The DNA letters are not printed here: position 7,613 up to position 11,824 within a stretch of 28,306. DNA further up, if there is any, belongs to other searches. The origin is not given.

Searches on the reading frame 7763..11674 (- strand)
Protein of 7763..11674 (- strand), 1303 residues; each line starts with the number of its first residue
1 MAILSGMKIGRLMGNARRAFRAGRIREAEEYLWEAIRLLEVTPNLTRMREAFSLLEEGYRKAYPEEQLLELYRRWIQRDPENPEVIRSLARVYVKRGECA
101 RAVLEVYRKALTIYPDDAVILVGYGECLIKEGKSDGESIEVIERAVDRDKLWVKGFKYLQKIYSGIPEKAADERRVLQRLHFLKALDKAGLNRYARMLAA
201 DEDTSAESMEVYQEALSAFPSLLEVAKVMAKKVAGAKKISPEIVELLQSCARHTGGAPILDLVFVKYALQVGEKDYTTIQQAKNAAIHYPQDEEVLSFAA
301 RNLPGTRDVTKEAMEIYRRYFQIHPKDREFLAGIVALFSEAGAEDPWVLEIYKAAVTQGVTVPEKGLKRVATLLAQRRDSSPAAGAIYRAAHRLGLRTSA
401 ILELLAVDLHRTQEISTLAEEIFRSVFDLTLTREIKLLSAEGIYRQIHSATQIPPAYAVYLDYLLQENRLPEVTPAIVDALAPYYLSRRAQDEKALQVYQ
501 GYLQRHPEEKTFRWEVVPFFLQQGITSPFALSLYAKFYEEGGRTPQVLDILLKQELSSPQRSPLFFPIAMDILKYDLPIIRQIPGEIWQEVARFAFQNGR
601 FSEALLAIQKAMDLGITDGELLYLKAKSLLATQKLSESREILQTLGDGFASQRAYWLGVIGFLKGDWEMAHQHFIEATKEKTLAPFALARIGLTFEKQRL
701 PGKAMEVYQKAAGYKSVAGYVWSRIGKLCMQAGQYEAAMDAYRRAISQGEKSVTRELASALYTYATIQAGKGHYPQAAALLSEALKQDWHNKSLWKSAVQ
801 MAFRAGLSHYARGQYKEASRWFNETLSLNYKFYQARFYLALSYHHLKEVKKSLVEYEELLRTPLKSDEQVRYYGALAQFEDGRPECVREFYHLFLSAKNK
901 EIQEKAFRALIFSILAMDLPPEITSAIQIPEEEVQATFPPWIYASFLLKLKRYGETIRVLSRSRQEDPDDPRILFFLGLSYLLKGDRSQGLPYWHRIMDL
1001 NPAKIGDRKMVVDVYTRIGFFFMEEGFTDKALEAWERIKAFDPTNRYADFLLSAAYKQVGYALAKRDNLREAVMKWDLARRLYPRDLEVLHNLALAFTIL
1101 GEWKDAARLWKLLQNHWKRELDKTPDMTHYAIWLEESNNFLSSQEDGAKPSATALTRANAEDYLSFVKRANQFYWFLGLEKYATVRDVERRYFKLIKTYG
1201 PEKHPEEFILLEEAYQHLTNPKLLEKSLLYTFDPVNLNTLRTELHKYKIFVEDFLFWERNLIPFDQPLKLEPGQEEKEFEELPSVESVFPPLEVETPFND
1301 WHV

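Call 9: search_protein_families(library=ncbifam, proteins=[window:7763-11674:-], max_evalue=0.00001)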
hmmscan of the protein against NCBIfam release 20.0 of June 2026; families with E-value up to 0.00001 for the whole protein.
window:7763-11674:- (1303 aa): 10 families
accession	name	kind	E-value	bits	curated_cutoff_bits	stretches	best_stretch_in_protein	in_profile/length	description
TIGR02917.1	PEP_TPR_lipo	equivalog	2.5e-28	98.5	312.2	2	594-860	65-322/899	XrtA/PEP-CTERM system TPR-repeat protein PrsT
NF040959.1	MamA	equivalog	1.2e-26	93.4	200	0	586-745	38-199/204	magnetosome protein MamA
NF002725.1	PRK02603.1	equivalog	1.1e-14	54.9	143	0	716-824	32-138/173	photosystem I assembly protein Ycf3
TIGR02521.1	type_IV_pilW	equivalog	3.2e-14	53.1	154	0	663-804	43-181/234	type IV pilus biogenesis/stability protein PilW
TIGR02552.1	LcrH_SycD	equivalog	3.1e-13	49.6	104.8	0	802-875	21-93/136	SycD/LcrH family type III secretion system chaperone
NF033920.0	C39_PA2778_fam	equivalog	5.3e-10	39.1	150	0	686-786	157-252/255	PA2778 family cysteine peptidase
NF053607.1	CHU_0125_OmpA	equivalog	2.4e-08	33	620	1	794-908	14-128/639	CHU_0125 family OmpA-like outer membrane integrity protein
NF047371.1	FlcA_CTERM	equivalog_domain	1.8e-07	30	300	0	724-862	397-536/646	periplasmic flagellar collar protein FlcA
NF033758.1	gliding_GltE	equivalog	6e-07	28.8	225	0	55-148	160-251/411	adventurous gliding motility TPR repeat lipoprotein GltE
NF007692.0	PRK10370.1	equivalog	6.7e-06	25.8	306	0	695-788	57-148/206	heme lyase NrfEFG subunit NrfG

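Call 94: search_protein_families(library=pfam, proteins=[window:7763-11674:-], max_evalue=0.001)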
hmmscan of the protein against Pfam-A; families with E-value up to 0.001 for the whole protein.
window:7763-11674:- (1303 aa): 16 families
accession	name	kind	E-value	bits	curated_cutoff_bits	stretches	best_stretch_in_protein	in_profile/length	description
PF13428.12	TPR_14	-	2.8e-29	99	23.5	0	942-978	6-42/44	Tetratricopeptide repeat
PF07719.23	TPR_2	-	4.9e-27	92.2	27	1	720-747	2-29/34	Tetratricopeptide repeat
PF14559.12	TPR_19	-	1e-23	83.8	25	0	595-656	1-62/68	Tetratricopeptide repeat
PF00515.34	TPR_1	-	2.4e-21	75.1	27.8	1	721-747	3-29/34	Tetratricopeptide repeat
PF13432.12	TPR_16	-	5.1e-17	62.4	32.7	2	804-858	2-55/65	Tetratricopeptide repeat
PF23914.1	TPR_CcmH_CycH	-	6.6e-16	59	42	1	722-824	53-146/158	Cytochrome c-type biogenesis protein H TPR domain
PF12895.13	ANAPC3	-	1.3e-15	57.9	27.2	0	592-643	30-80/82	Anaphase-promoting complex, cyclosome, subunit 3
PF13414.12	TPR_11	-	1e-12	48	26.8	0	726-747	1-22/42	TPR repeat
PF13431.12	TPR_17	-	4.9e-12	45.5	24.4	0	107-135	2-30/34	Tetratricopeptide repeat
PF13424.12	TPR_12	-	1.5e-08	35.2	30.1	1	721-786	5-73/77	Tetratricopeptide repeat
PF13181.12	TPR_8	-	1.2e-06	28.6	25.7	0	721-747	3-29/34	Tetratricopeptide repeat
PF00226.36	DnaJ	-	4.2e-06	27.2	27.8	1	1173-1222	2-57/63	DnaJ domain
PF14938.12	SNAP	-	4.6e-06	26.7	25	1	703-836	99-233/282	Soluble NSF attachment protein, SNAP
PF13174.12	TPR_6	-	1.2e-05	26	26.3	0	729-747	9-28/33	Tetratricopeptide repeat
PF13176.12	TPR_7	-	0.00017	21.9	27.9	0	722-749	2-31/36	Tetratricopeptide repeat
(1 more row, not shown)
